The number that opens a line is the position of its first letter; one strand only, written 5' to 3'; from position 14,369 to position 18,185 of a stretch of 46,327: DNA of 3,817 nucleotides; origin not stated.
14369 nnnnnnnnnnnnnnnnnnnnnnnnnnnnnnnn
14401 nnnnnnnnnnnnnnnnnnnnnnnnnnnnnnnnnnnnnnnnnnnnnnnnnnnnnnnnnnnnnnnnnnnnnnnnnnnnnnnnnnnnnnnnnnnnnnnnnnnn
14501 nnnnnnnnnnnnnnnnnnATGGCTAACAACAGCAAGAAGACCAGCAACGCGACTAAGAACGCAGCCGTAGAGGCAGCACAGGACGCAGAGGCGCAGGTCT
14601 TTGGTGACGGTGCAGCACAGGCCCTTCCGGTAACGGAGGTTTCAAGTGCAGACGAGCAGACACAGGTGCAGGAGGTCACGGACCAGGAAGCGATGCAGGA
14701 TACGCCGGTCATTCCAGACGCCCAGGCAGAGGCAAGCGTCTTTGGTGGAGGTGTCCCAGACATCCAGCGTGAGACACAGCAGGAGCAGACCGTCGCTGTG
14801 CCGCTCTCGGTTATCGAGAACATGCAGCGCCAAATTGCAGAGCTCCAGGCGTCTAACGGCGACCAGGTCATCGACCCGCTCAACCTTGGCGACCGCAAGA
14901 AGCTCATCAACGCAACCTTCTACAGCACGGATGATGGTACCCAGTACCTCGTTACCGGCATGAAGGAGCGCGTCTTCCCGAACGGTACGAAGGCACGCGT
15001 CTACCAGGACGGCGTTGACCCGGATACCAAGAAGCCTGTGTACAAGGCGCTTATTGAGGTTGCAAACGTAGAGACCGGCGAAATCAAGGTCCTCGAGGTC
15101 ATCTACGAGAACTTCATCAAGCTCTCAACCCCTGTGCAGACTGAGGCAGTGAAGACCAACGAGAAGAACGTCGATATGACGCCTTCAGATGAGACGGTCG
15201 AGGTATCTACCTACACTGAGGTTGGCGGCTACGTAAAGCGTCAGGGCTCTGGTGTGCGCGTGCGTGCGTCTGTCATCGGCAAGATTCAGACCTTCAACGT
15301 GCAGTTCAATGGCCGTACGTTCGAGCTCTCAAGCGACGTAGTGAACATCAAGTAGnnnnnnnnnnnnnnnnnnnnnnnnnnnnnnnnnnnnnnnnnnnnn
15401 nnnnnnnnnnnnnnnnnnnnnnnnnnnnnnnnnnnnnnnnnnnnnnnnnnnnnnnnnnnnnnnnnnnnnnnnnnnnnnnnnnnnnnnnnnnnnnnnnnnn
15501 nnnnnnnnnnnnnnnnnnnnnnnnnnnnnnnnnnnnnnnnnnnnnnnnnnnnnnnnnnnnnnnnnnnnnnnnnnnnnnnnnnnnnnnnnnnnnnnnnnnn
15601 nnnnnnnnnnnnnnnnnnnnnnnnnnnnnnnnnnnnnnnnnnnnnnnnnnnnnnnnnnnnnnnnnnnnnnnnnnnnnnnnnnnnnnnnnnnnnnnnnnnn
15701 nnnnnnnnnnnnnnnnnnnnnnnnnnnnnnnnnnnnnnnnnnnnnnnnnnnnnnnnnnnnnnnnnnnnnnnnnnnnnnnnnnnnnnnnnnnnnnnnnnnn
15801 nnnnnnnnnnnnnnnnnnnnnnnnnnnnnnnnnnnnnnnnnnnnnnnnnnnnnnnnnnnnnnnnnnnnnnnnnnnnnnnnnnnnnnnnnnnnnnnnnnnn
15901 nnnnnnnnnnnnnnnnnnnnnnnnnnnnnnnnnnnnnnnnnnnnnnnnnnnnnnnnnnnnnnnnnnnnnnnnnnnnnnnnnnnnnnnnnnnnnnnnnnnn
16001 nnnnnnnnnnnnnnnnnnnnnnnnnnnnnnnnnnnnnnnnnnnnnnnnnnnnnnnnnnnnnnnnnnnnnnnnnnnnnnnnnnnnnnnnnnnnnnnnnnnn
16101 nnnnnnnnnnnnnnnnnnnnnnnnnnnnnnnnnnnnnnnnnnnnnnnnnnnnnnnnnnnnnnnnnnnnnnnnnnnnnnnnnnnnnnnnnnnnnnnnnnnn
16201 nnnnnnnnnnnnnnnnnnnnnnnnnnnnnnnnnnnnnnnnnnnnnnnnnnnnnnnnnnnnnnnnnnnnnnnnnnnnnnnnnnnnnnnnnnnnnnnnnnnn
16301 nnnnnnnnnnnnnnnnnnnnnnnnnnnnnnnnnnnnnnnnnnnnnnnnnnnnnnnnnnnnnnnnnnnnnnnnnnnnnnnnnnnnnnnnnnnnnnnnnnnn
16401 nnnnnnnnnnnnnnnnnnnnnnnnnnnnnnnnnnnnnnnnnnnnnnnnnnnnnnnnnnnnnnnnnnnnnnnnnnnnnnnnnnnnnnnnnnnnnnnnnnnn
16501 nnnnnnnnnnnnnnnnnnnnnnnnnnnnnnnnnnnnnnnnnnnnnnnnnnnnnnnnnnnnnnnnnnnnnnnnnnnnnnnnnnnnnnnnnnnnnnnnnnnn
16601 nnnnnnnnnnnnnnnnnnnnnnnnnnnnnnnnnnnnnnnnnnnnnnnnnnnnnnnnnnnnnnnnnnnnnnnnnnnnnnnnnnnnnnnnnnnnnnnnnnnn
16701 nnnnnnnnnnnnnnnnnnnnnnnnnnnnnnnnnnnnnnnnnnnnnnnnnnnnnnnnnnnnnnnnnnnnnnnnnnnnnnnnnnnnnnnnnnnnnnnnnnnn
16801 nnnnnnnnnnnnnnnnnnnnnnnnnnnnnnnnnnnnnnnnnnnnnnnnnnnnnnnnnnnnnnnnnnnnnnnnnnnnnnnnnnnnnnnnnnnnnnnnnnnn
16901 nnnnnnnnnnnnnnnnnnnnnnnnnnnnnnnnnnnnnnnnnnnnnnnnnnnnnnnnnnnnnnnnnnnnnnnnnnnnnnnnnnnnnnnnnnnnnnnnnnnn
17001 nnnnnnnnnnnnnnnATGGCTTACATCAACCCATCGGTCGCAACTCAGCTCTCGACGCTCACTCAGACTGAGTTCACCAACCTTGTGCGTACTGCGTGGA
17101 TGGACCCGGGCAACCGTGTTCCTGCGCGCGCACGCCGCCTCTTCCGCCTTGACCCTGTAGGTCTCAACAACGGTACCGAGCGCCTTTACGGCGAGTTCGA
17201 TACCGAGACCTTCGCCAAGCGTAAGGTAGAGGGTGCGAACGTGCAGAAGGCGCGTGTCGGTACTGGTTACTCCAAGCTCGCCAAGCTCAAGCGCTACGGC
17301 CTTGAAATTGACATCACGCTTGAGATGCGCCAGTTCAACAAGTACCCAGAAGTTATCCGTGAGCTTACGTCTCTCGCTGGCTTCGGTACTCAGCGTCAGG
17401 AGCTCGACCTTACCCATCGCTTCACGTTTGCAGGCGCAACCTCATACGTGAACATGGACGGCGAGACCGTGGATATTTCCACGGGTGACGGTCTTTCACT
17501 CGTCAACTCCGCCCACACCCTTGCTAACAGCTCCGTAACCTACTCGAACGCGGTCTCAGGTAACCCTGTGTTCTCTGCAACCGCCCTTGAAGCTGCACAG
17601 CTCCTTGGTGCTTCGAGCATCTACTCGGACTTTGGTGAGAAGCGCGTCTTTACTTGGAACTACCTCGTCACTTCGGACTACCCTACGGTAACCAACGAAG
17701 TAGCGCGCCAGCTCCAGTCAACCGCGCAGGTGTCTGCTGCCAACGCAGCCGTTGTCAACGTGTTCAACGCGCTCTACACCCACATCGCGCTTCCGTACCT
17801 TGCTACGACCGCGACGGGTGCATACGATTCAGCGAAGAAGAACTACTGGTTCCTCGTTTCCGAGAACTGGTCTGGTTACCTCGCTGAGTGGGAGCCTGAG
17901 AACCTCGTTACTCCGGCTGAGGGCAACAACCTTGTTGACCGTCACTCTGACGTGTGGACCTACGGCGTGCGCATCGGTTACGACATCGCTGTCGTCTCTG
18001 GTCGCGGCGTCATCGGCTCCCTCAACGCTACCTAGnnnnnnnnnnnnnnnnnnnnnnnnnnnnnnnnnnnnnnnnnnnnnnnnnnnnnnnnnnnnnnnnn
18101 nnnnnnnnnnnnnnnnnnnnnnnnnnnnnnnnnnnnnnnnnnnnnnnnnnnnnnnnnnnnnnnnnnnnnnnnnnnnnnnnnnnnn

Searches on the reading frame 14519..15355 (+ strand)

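Call 10: search_protein_families(library=phrogs, proteins=[window:14519-15355:+])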
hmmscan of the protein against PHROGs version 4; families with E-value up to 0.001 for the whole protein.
window:14519-15355:+ (278 aa): 1 family
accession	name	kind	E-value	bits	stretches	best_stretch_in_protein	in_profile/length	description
phrog_1310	-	unknown function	0.00046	21.6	0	158-216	49-109/125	-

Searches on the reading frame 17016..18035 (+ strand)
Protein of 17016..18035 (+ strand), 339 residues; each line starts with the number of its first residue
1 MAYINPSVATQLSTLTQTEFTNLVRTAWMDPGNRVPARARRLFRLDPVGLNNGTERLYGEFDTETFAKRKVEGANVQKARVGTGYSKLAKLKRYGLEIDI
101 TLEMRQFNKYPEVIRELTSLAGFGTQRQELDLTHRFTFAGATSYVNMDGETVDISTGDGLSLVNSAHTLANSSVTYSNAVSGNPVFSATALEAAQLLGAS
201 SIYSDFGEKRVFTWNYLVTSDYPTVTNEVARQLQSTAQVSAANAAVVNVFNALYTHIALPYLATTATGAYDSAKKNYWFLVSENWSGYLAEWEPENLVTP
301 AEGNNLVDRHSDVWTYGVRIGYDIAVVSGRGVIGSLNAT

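Call 10: search_protein_families(library=phrogs, proteins=[window:17016-18035:+])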
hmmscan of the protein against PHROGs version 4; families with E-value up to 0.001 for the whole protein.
window:17016-18035:+ (339 aa): 1 family
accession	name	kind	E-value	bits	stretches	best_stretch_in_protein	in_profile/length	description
phrog_1650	-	head and packaging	0.00023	21.6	1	66-121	68-127/300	major head protein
